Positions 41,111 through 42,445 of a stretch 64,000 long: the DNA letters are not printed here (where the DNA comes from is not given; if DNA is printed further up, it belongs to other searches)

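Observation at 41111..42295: Retron: msr/msd-like structured region plus a retron-clade reverse transcriptase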

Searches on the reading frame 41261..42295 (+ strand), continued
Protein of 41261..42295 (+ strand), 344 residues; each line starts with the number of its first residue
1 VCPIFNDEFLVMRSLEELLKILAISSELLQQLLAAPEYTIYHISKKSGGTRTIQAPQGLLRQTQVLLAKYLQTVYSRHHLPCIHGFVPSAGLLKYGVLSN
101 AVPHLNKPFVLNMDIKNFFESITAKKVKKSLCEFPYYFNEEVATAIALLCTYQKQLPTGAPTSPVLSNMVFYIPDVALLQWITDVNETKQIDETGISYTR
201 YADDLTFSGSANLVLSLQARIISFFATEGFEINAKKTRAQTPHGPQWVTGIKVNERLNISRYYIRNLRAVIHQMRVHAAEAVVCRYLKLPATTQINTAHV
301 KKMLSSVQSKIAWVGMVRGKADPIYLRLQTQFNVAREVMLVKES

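Call 77: find_encoding_contigs(protein=P0105, flank=4000, max_places=1)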
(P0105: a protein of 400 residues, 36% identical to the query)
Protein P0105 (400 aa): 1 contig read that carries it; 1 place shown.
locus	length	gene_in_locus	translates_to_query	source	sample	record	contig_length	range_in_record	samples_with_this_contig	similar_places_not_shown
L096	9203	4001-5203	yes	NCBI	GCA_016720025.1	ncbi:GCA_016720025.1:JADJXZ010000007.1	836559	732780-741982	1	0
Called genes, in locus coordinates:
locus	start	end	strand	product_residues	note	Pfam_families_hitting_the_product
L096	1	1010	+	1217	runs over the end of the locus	-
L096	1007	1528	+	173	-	PF08928:PoNi_N (weak)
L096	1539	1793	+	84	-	PF08929:PoNi_C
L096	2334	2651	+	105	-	-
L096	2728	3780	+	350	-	PF13481:AAA_25, PF03796:DnaB_C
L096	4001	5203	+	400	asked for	PF00078:RVT_1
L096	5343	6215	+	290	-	PF02498:Bro-N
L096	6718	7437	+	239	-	PF00005:ABC_tran, PF13304:AAA_21 (faint)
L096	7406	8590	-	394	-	PF13692:Glyco_trans_1_4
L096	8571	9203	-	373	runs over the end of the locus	PF13439:Glyco_transf_4, PF00534:Glycos_transf_1, PF13692:Glyco_trans_1_4, PF26337:Gtf3_C (weak)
